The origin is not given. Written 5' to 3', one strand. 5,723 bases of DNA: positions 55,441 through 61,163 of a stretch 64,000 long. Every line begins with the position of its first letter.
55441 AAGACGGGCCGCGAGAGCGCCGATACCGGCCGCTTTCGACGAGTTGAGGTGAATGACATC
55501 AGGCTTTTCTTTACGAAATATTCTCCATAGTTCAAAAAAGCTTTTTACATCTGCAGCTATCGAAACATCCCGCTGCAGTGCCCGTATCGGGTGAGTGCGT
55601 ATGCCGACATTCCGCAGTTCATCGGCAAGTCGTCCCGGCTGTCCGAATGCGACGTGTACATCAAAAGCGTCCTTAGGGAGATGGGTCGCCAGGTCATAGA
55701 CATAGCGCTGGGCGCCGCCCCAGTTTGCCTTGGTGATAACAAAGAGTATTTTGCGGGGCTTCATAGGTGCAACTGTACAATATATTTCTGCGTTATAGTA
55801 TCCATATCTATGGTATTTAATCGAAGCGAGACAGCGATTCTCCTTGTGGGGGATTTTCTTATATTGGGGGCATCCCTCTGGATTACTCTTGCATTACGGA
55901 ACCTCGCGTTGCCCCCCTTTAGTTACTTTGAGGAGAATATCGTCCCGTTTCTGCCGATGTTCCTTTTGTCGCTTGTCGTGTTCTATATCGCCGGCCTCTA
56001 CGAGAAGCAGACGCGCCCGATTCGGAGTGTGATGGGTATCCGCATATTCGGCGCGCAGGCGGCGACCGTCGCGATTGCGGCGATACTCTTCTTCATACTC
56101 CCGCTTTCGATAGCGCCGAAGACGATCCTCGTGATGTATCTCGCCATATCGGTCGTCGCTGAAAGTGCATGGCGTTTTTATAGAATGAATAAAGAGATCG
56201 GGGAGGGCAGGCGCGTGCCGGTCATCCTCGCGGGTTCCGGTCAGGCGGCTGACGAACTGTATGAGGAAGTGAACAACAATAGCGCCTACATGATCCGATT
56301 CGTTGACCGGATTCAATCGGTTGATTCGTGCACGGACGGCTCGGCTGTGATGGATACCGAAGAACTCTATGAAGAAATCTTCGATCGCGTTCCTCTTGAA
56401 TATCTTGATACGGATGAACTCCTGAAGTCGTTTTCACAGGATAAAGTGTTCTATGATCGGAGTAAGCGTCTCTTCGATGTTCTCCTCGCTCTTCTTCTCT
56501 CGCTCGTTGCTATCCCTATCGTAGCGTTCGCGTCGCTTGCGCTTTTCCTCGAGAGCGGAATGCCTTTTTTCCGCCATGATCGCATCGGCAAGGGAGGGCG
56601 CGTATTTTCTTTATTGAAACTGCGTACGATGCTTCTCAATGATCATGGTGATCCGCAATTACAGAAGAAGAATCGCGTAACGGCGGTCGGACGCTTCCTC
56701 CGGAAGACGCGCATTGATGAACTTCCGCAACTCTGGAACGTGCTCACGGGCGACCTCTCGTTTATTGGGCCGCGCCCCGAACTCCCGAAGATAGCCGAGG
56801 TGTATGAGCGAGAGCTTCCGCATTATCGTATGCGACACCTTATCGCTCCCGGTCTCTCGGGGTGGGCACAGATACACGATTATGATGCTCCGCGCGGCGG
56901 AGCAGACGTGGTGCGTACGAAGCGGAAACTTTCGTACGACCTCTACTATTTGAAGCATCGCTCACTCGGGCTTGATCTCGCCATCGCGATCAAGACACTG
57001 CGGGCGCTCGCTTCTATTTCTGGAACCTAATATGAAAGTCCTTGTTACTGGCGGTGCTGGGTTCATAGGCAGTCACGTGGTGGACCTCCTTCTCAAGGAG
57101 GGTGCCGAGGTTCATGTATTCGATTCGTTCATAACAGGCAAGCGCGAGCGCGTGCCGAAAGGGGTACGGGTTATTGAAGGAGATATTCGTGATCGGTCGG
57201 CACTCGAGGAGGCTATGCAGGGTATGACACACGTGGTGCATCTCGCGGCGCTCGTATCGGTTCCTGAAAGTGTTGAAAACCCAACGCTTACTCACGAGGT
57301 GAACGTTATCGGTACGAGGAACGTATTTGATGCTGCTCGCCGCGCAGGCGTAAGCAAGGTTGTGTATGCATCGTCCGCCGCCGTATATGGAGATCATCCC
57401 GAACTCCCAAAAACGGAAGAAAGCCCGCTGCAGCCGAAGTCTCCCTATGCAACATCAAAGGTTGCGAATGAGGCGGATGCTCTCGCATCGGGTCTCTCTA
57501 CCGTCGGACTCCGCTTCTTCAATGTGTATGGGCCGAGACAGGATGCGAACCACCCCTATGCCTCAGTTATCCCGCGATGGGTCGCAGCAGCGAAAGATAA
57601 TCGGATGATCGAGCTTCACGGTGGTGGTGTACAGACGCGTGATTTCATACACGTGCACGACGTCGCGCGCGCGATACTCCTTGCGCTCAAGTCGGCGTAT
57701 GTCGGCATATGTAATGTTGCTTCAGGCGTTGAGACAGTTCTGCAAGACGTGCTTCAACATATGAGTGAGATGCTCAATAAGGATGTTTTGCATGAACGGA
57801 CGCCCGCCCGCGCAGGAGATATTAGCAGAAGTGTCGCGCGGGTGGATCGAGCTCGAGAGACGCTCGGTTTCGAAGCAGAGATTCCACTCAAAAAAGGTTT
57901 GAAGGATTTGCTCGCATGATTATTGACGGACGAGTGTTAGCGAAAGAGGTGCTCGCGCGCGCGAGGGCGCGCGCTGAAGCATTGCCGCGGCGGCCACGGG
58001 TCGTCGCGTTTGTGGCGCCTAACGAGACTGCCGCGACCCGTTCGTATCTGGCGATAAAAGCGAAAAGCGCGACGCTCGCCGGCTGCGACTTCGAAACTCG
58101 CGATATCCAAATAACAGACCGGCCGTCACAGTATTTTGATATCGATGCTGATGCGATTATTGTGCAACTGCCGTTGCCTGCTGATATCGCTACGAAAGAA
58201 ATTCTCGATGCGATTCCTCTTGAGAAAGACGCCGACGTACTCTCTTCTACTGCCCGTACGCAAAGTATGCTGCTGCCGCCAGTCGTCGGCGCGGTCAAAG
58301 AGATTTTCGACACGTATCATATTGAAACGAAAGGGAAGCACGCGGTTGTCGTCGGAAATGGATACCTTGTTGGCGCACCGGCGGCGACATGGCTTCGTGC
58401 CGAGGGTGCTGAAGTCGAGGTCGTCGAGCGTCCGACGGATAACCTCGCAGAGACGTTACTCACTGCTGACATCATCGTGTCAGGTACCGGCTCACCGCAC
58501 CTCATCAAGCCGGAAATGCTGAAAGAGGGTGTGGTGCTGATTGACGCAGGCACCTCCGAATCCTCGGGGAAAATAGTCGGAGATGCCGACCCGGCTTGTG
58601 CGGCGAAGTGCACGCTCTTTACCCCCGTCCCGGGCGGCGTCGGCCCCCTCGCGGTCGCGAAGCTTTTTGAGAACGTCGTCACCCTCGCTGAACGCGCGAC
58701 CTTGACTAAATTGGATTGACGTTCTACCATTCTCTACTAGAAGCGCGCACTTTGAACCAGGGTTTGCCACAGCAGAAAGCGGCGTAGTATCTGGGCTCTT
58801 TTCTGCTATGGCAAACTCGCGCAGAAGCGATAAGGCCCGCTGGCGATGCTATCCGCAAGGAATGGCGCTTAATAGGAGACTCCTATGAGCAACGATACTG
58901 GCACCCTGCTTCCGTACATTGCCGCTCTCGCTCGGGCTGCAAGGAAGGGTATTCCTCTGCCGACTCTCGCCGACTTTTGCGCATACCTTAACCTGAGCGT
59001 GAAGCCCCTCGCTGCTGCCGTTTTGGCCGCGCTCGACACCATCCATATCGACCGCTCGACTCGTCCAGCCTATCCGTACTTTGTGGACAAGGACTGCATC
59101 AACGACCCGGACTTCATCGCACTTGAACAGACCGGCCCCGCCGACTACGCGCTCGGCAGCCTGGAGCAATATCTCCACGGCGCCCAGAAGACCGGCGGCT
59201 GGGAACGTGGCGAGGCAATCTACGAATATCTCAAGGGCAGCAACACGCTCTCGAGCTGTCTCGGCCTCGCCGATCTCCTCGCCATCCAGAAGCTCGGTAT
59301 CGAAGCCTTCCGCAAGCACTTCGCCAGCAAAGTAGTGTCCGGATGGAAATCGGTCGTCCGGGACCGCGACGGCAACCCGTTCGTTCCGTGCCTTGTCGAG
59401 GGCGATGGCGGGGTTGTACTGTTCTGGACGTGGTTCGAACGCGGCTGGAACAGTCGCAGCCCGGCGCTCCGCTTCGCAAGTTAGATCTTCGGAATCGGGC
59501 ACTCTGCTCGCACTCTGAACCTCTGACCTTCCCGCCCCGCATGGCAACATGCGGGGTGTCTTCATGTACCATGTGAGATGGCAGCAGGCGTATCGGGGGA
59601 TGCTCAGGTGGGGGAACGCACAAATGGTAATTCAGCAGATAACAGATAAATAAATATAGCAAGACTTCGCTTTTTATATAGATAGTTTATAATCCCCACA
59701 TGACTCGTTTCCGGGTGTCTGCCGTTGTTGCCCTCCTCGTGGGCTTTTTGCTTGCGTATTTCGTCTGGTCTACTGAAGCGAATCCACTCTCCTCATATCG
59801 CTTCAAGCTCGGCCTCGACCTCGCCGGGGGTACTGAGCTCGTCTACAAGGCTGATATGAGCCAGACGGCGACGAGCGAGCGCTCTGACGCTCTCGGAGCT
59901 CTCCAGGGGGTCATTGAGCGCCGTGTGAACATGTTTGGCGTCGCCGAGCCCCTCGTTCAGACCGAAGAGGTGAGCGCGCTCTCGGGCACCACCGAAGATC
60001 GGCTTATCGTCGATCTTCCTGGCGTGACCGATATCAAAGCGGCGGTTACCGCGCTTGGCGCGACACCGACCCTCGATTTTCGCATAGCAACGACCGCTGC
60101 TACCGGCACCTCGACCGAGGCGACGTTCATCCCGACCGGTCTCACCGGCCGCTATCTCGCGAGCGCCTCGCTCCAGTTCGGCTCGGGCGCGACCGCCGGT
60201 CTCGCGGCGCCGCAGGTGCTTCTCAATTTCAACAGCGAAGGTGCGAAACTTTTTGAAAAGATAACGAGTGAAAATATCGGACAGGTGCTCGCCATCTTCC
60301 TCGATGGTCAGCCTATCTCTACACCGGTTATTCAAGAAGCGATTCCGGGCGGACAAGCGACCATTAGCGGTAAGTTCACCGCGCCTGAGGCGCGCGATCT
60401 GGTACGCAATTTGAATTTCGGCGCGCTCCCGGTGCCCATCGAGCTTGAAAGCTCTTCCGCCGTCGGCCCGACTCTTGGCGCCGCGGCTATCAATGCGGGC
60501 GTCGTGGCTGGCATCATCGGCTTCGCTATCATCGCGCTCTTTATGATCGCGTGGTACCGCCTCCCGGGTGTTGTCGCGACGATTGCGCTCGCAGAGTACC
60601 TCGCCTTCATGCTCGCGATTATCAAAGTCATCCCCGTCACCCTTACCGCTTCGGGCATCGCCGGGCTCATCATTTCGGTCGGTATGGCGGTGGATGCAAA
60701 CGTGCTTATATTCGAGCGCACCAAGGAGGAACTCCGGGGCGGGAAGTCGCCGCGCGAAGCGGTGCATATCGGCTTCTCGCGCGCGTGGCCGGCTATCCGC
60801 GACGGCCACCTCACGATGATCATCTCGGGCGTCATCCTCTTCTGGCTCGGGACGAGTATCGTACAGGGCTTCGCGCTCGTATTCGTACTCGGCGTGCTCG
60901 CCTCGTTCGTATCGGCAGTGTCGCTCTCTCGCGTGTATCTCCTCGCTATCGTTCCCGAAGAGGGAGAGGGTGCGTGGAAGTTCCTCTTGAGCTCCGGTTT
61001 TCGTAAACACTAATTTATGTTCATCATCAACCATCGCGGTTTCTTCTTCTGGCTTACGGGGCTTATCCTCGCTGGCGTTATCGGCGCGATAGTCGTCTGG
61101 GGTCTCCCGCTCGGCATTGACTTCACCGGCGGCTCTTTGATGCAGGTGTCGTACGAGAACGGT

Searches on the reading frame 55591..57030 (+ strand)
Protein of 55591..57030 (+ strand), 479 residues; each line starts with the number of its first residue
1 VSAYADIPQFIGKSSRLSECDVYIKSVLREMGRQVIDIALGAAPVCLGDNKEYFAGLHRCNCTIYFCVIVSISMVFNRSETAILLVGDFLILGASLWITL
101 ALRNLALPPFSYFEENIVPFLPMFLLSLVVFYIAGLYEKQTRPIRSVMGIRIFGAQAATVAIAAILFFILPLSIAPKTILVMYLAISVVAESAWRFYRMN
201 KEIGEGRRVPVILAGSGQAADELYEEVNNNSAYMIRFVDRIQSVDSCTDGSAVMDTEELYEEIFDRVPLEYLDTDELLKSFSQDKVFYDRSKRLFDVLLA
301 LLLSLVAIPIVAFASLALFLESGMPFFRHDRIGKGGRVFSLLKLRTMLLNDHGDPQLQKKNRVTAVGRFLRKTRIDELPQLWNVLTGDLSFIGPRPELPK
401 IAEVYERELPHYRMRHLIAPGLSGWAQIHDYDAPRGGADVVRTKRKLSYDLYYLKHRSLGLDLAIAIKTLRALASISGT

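Call 78: search_protein_families(library=pfam, proteins=[window:55591-57030:+], max_evalue=0.0001)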
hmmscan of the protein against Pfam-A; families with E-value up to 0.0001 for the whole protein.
window:55591-57030:+ (479 aa): 1 family
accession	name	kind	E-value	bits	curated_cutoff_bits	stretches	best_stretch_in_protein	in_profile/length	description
PF02397.22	Bac_transf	-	4.2e-54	183.2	27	1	292-473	1-177/179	Bacterial sugar transferase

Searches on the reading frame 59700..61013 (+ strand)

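Call 78: search_protein_families(library=pfam, proteins=[window:59700-61013:+], max_evalue=0.0001)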
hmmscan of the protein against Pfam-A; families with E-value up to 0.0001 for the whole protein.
window:59700-61013:+ (437 aa): 4 families
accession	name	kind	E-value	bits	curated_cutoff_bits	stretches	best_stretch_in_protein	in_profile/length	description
PF22599.2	SecDF_P1_head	-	6.8e-25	87.6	27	1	147-245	20-114/114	SecDF, P1 head subdomain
PF21760.3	SecD_1st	-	2.3e-13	49.8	27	1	70-129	6-57/60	Protein translocase subunit SecDF, P1 domain, N-terminal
PF02355.23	SecD_SecF_C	-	3.7e-13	49.8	20.5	1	247-411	13-180/189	Protein export membrane protein SecD/SecF, C-terminal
PF03176.21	MMPL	-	1.3e-07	31.4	20.5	1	268-410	146-295/333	MMPL family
